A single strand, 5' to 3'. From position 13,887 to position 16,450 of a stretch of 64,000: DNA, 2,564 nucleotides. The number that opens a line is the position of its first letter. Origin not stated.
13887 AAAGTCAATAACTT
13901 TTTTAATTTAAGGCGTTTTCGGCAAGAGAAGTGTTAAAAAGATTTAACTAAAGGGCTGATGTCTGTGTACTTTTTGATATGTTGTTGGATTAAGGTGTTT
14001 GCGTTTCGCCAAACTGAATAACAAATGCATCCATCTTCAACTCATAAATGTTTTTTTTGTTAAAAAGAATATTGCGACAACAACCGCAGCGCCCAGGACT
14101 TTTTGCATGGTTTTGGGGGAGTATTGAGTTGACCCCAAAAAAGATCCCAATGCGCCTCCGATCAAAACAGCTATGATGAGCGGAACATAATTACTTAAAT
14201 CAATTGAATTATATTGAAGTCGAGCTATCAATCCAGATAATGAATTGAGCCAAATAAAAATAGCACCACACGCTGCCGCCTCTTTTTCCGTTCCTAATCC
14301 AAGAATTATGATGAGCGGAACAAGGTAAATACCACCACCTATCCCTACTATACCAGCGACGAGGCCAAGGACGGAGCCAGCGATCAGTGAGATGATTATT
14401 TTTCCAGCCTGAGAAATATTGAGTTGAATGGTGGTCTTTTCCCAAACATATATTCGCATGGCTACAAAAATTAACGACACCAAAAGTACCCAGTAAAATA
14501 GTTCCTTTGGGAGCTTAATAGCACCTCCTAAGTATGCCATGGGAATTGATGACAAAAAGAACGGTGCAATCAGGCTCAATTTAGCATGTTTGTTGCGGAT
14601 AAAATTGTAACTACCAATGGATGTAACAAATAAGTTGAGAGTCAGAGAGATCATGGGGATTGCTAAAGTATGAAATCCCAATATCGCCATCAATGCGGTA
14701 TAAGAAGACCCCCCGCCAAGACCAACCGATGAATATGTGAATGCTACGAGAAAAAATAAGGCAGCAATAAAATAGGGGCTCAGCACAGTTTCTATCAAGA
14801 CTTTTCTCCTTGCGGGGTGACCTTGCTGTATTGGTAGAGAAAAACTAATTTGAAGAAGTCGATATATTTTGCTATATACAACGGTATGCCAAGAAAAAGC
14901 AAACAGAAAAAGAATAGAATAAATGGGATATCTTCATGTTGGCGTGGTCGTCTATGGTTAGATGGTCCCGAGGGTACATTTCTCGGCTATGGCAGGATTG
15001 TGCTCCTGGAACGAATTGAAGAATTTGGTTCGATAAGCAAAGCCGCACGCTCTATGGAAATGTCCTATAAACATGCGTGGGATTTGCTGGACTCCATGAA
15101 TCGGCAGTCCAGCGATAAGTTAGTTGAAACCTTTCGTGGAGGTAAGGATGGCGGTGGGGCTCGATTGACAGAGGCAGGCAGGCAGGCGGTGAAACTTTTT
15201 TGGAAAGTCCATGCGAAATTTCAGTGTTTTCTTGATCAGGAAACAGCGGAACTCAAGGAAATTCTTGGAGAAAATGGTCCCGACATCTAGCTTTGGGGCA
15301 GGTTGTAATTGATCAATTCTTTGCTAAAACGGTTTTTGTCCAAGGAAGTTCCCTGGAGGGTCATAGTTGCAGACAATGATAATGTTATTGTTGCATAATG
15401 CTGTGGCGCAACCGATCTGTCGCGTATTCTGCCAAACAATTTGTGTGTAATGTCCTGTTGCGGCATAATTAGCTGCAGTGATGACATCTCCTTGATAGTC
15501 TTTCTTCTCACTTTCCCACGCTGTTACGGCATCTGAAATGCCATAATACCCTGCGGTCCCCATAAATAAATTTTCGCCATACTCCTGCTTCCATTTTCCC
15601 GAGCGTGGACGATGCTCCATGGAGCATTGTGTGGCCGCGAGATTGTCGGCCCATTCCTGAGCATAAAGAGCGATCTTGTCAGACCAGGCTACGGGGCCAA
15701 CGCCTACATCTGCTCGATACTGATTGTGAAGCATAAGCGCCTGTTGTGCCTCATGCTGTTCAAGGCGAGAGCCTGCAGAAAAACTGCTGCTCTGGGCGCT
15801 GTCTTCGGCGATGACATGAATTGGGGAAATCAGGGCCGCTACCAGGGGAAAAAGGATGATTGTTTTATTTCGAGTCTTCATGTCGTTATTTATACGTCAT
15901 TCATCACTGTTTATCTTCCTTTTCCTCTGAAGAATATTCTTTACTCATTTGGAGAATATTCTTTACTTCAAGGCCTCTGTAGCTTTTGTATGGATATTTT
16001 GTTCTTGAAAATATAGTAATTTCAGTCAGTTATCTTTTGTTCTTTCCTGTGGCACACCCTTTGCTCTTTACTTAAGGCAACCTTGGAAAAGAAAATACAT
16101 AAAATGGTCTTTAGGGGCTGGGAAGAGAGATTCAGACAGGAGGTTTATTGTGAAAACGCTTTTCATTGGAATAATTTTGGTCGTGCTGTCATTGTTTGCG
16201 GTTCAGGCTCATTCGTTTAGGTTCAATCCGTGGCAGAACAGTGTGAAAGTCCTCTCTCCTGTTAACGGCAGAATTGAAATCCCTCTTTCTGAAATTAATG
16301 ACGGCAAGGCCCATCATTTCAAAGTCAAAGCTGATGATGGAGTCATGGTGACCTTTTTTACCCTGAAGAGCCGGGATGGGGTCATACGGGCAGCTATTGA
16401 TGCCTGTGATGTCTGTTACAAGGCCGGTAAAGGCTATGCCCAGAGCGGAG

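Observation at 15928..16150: Textbook sigma-54 promoter with a tandem palindromic upstream site in front of the DUF2318/ABC operon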

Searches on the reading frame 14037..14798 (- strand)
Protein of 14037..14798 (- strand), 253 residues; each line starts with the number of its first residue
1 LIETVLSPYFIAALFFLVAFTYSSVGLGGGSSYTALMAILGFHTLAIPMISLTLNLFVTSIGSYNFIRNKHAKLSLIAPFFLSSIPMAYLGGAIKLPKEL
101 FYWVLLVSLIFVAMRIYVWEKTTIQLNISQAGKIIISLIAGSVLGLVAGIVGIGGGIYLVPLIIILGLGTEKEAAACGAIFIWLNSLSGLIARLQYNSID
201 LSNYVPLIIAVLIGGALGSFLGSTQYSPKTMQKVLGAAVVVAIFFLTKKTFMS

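Call 3: search_protein_families(library=pfam, proteins=[window:14037-14798:-])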
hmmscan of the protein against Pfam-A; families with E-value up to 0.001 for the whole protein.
window:14037-14798:- (253 aa): 1 family
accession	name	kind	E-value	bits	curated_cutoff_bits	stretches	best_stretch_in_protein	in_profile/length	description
PF01925.25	TauE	-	2.2e-25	90.2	32.6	1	12-243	2-234/237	Sulfite exporter TauE/SafE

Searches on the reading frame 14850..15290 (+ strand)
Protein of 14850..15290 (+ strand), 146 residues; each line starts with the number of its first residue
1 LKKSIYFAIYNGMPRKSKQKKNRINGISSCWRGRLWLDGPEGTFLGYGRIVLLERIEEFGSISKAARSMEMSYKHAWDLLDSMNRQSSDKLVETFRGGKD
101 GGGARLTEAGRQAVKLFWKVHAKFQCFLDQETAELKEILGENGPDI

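Call 3: search_protein_families(library=pfam, proteins=[window:14850-15290:+])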
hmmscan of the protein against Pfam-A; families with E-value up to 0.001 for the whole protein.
window:14850-15290:+ (146 aa): 1 family
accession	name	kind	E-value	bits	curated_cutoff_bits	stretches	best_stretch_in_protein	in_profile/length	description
PF00126.33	HTH_1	-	4.7e-07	30.1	26.6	1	51-111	5-60/60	Bacterial regulatory helix-turn-helix protein, lysR family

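Call 62: search_protein_families(library=pfam, proteins=[window:14850-15290:+], max_evalue=0.01)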
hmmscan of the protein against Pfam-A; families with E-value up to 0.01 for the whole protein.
window:14850-15290:+ (146 aa): 1 family
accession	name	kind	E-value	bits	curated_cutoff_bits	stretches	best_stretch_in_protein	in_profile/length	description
PF00126.33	HTH_1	-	4.7e-07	30.1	26.6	1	51-111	5-60/60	Bacterial regulatory helix-turn-helix protein, lysR family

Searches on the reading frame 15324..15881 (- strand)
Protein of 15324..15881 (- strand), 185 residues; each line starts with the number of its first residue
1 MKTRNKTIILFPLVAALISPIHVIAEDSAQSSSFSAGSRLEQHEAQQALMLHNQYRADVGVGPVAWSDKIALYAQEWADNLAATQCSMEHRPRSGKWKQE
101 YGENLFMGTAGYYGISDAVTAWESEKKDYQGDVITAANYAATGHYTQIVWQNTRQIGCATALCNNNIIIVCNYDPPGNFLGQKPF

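Call 3: search_protein_families(library=pfam, proteins=[window:15324-15881:-])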
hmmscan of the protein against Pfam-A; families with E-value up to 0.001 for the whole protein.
window:15324-15881:- (185 aa): 1 family
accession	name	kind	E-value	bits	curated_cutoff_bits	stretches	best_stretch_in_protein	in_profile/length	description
PF00188.32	CAP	-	1.2e-21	78.2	21.1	1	51-173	3-117/117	Cysteine-rich secretory protein family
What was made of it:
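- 15324..15881 (-): Divergent CAP-domain gene. It is a neighbour only and not a conserved part of the system. Pfam CAP (call 3).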

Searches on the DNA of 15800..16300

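Call 46: search_rna_families(source=window, start=15800, end=16300, threshold=evalue, max_evalue=1)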
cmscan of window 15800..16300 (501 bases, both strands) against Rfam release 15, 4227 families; matches with E-value up to 1: 0.
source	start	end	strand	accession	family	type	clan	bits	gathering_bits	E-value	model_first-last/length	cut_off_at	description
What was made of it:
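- Tried and rejected: RNA element in the 5' leader: Rfam found nothing in 15800-16300 at E <= 1 (call 46).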
